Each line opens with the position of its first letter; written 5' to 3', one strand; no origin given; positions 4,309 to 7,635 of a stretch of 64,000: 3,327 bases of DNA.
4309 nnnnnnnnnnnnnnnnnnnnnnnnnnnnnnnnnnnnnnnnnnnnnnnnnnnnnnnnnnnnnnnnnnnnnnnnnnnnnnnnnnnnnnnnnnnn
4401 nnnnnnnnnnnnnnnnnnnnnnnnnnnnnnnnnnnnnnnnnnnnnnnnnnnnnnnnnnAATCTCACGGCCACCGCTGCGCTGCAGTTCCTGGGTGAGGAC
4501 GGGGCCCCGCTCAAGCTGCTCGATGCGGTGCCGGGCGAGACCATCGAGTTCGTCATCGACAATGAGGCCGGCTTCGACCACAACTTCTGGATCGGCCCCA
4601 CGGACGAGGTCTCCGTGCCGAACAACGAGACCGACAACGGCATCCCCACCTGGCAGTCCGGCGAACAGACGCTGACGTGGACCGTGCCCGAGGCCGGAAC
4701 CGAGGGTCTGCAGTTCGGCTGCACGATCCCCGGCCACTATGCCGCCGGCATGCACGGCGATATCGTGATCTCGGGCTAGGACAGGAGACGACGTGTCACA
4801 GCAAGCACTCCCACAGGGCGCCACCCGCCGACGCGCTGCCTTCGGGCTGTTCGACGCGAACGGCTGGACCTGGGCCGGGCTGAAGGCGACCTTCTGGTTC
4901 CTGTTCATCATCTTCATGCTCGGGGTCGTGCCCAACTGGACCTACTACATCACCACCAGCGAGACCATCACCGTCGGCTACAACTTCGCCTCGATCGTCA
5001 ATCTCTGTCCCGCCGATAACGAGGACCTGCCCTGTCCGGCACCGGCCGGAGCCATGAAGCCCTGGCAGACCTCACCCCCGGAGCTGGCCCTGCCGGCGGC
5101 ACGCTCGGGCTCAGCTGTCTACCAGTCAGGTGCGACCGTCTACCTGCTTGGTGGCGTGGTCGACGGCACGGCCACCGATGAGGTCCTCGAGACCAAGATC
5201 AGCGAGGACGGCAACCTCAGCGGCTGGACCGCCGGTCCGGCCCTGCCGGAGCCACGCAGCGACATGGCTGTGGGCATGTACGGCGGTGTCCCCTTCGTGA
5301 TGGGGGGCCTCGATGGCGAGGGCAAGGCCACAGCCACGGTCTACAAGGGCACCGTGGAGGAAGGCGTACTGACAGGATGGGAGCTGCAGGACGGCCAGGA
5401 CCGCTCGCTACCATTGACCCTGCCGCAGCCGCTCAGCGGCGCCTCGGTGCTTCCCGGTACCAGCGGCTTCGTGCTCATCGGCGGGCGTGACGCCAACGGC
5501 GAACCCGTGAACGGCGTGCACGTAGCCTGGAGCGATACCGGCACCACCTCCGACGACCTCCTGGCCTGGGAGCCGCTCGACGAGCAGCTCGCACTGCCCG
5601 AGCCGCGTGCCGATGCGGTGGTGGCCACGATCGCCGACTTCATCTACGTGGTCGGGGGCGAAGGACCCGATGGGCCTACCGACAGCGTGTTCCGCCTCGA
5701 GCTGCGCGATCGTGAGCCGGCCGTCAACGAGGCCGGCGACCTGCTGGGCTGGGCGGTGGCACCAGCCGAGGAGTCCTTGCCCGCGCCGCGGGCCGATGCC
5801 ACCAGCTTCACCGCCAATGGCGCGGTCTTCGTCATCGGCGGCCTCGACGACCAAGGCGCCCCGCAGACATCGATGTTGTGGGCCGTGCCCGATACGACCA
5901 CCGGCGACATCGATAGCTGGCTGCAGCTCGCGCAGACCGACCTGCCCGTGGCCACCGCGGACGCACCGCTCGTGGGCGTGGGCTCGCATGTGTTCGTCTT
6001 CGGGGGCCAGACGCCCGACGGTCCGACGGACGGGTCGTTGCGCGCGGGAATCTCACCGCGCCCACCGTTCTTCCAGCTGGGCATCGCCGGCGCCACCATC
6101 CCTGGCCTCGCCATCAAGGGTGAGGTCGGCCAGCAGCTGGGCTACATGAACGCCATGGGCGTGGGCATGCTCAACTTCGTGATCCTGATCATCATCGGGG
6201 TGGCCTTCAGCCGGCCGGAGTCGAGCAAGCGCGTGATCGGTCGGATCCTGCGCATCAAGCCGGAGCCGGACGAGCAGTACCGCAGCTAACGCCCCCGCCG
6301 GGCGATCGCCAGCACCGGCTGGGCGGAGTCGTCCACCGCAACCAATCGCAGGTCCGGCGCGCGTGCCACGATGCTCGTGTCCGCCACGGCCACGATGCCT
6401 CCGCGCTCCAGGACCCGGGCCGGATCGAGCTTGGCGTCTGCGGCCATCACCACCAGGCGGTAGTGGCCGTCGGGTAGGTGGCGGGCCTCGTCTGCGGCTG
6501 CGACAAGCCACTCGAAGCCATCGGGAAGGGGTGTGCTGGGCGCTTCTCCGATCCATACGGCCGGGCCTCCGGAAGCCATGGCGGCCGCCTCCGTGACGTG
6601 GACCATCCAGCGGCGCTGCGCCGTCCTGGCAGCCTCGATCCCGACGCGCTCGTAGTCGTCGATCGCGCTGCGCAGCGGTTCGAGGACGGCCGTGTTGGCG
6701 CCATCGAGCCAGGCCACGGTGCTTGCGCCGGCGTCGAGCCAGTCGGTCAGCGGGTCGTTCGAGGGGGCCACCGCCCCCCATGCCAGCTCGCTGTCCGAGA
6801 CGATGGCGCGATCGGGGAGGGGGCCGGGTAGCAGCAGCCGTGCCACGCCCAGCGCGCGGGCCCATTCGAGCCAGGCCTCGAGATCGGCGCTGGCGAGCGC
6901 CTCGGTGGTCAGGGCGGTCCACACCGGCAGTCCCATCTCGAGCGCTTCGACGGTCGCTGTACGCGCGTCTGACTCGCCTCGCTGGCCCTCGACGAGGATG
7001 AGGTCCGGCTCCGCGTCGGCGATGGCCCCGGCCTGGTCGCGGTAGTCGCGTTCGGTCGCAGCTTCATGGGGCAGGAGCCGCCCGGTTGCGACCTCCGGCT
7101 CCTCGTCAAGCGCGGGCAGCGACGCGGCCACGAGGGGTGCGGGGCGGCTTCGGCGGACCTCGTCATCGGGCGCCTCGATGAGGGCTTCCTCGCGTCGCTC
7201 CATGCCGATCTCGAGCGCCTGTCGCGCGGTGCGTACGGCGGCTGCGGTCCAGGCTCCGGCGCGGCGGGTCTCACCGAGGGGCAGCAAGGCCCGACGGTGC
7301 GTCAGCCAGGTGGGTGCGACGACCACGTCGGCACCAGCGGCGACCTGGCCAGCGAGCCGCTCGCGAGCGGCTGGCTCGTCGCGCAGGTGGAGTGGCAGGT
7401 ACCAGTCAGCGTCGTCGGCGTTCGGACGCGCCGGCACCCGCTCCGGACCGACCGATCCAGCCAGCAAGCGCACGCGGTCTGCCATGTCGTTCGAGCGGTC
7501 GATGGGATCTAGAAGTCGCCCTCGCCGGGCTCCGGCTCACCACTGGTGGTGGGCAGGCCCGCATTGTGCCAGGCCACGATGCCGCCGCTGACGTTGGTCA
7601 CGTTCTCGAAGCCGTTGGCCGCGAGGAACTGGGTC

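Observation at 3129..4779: Membrane-anchored cytochrome c fused to two tandem blue-copper domains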

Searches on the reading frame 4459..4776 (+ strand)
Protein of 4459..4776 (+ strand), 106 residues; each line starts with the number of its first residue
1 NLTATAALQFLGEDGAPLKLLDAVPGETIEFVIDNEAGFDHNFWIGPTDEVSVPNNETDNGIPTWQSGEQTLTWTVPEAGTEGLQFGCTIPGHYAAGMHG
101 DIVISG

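Call 57: predict_structure(alignment_id=A3)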
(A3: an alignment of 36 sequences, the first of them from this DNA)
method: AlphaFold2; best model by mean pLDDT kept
length: 106 residues; sequences in the alignment: 36
mean_pLDDT: 96.5   pTM: 0.88
mean pLDDT of the five models: 96.5, 92.3, 91.0, 87.6, 86.9
residues with pLDDT >= 90: 100; 70-90: 5; 50-70: 1; < 50: 0
segments of 3 or more residues with pLDDT < 50: none
pLDDT, mean of each block of 10 residues (from residue 1): 98 97 96 98 98 98 98 95 95 98 87
secondary structure, 60 per line:
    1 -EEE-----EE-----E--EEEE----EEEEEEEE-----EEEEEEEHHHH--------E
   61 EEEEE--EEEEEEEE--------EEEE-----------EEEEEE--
elements in order: E2-4 E20-23 E28-35 E41-47 H48-51 E60-65 E68-75 E84-87 E99-104
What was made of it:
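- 4446..4776 (+): Cupredoxin module 2. PRIV is in frame 0 (4446-4457) and the remainder in frame +1 (4459-4776). The His of FDHNF is at 4579-4581. The loop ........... (4720-4752) is C-x4-H-x4-M, as in Roseiflexus auracyanin. AF2 pLDDT 96.5 (call 57).
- On Type-1 (blue) copper cupredoxin: AF2 of window module 2 gives pLDDT 96.5 and pTM 0.88, with eight strands (call 57).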

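Call 60: fold_search(model_id=the predicted structure, library=pdb)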
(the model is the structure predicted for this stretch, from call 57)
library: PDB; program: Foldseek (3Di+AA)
matches with E <= 10: 1826; with E <= 0.001: 64
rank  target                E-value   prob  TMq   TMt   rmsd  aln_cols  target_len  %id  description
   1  2pcy                  1.0e-05  1.00  0.57  0.60   5.0       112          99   22  THE CRYSTAL STRUCTURE OF POPLAR APOPLASTOCYANIN AT 1.8-ANGSTROMS RESOLUTION. THE GEOMETRY OF THE COPPER-BINDING SITE IS  (released 1984-02-02)
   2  6kol                  1.3e-05  1.00  0.64  0.56   4.5       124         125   26  Crystal structure of auracyanin from photosynthetic bacterium Roseiflexus castenholzii (released 2020-01-29)
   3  7pcy                  1.6e-05  1.00  0.56  0.60   5.3       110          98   24  THE CRYSTAL STRUCTURE OF PLASTOCYANIN FROM A GREEN ALGA, ENTEROMORPHA PROLIFERA (released 1990-07-15)
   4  1qhq                  1.8e-05  1.00  0.68  0.54   5.2       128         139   23  AURACYANIN, A BLUE COPPER PROTEIN FROM THE GREEN THERMOPHILIC PHOTOSYNTHETIC BACTERIUM CHLOROFLEXUS AURANTIACUS (released 2001-03-07)
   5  1byo_A                2.3e-05  1.00  0.56  0.59   5.4       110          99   25  WILD-TYPE PLASTOCYANIN FROM SILENE (released 1999-10-15)
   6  1ag6                  3.8e-05  1.00  0.49  0.52   6.0       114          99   24  PLASTOCYANIN FROM SPINACH (released 1998-10-21)
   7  2cak                  4.2e-05  1.00  0.69  0.49   3.2       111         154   30  1.27Angstrom Structure of Rusticyanin from Thiobacillus ferrooxidans (released 2006-03-08)
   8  1tef_A                4.5e-05  1.00  0.49  0.52   6.0       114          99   24  Crystal structure of the spinach plastocyanin mutants G8D/K30C/T69C and K30C/T69C- a study of the effect on crystal pa (released 2005-11-01)
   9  2plt                  6.9e-05  1.00  0.56  0.60   5.2       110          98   24  STRUCTURE DETERMINATION OF PLASTOCYANIN FROM A CRYSTAL SPECIMEN WITH HEMIHEDRAL TWINNING FRACTION OF ONE-HALF (released 1993-10-31)
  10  2gim_A                7.3e-05  1.00  0.55  0.55   5.4       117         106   20  1.6 Angstrom structure of plastocyanin from Anabaena variabilis (released 2006-04-11)
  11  1oow                  7.3e-05  1.00  0.53  0.56   5.5       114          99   24  The crystal structure of the spinach plastocyanin double mutant G8D/L12E gives insight into its low reactivity towards p (released 2004-02-17)
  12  1teg_A                7.8e-05  1.00  0.49  0.52   6.0       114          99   23  Crystal structure of the spinach plastocyanin mutants G8D/K30C/T69C and K30C/T69C- a study of the effect on crystal pa (released 2005-11-01)
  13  1rcy                  8.3e-05  1.00  0.70  0.51   3.0       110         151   31  RUSTICYANIN (RC) FROM THIOBACILLUS FERROOXIDANS (released 1997-05-15)
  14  1byp                  8.8e-05  1.00  0.56  0.59   5.4       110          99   24  E43K,D44K DOUBLE MUTANT PLASTOCYANIN FROM SILENE (released 1999-10-19)
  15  2dv6_A                9.4e-05  1.00  0.70  0.19   2.5       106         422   19  Crystal structure of nitrite reductase from Hyphomicrobium denitrificans (released 2007-02-20)
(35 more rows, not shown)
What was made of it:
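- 4446..4776 (+): Foldseek hits to plastocyanin, auracyanins and rusticyanin (call 60).
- On Type-1 (blue) copper cupredoxin: Foldseek finds plastocyanin, auracyanin, rusticyanin and azurin at probability 1.00 and TM 0.55-0.75 (call 60).
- Foldseek finds plastocyanin, auracyanins, rusticyanin and azurin (call 60).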

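Call 70: search_protein_families(library=pfam, max_evalue=0.01, proteins=[window:4459-4776:+])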
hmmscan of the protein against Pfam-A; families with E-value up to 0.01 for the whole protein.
seq(106 aa): 1 family
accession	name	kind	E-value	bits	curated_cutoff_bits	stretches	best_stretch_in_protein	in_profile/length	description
PF00127.26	Copper-bind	-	9.2e-06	26.4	21.2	1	23-104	21-98/99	Copper binding proteins, plastocyanin/azurin family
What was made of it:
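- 4446..4776 (+): PF00127 at 26.4 bits (cut-off 21.2) (call 70).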

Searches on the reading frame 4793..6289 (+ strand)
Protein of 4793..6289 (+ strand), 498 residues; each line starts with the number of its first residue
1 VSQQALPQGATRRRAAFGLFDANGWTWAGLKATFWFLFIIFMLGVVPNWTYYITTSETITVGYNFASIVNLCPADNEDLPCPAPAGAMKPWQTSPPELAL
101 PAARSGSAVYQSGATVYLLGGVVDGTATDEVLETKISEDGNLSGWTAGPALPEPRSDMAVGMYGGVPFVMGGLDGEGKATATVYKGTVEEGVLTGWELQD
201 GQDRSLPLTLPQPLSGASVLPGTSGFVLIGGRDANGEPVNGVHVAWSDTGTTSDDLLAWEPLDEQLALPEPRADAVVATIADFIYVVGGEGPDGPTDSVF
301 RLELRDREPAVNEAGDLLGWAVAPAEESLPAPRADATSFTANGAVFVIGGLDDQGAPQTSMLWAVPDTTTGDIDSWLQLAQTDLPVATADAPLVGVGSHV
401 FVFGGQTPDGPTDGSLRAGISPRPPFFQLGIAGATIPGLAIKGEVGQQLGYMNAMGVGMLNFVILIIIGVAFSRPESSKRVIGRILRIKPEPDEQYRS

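Call 6: search_protein_families(library=pfam, max_evalue=0.01, proteins=[window:4793-6289:+])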
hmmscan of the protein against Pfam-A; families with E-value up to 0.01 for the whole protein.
window:4793-6289:+ (498 aa): 10 families
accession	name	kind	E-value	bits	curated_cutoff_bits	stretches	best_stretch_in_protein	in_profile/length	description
PF24681.1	Kelch_KLHDC2_KLHL20_DRC7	-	2.1e-18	66.9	50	2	210-405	47-221/221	KLHDC2/KLHL20/DRC7 Kelch-repeats domain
PF01344.31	Kelch_1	-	2.3e-10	40.2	20.1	0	271-303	1-33/46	Kelch motif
PF13418.12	Kelch_4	-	1.8e-09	37.8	21.6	0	271-307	1-39/49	Galactose oxidase, central domain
PF13964.12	Kelch_6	-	8.7e-09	35.5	25.3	0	391-409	5-23/50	Kelch motif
PF24996.1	NANM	-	6.8e-08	32.2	45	0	103-244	188-340/350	N-acetylneuraminate epimerase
PF24981.1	Beta-prop_ATRN-LZTR1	-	1.1e-06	28.6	50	0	320-409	27-118/289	Attractin/LZTR1 beta-propeller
PF13415.12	Kelch_3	-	7.6e-06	26.4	22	0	344-385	3-39/48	Galactose oxidase, central domain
PF25210.1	Kelch_FKB95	-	2.2e-05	24.6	70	0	101-177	30-102/268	FKB95, Kelch-repeats domain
PF25489.1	At5g54830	-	0.00078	19.9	27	1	187-256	40-108/126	At5g54830-like domain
PF07646.21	Kelch_2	-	0.0019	18.5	21.3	0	332-370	1-38/48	Kelch motif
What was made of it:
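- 4793..6289 (+): Membrane protein with a Kelch beta-propeller between an N-terminal and a C-terminal hydrophobic helix. It is the last gene of the conserved cluster and starts 14 nt after the cytochrome gene. Pfam Kelch families (call 6).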

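Call 7: search_protein_families(library=ncbifam, max_evalue=0.01, proteins=[window:4793-6289:+])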
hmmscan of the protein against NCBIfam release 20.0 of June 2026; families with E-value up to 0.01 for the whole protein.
window:4793-6289:+ (498 aa): 2 families
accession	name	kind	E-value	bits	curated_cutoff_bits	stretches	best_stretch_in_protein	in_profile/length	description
NF010730.0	PRK14131.1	subfamily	2.4e-06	26.6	416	0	331-406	81-156/384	N-acetylneuraminate epimerase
TIGR03547.1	muta_rot_YjhT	subfamily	5.2e-05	22.5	256.35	0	331-405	52-126/346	YjhT family mutarotase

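Call 76: find_encoding_contigs(protein=window:4793-6286:+, flank=8000, max_places=6)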
Protein window:4793-6286:+ (498 aa): no gene with exactly this product is on record in the collection.

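Call 77: find_encoding_contigs(protein=window:4793-6286:+, flank=8000, max_places=6)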
Protein seq(498 aa) (498 aa): no gene with exactly this product is on record in the collection.

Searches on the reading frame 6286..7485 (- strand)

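Call 6: search_protein_families(library=pfam, max_evalue=0.01, proteins=[window:6286-7485:-])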
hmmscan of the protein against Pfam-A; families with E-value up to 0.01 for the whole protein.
window:6286-7485:- (399 aa): 1 family
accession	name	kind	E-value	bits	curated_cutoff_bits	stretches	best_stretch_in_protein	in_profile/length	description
PF02574.22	S-methyl_trans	-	7.2e-06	26.5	22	1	48-204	42-188/283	Homocysteine S-methyltransferase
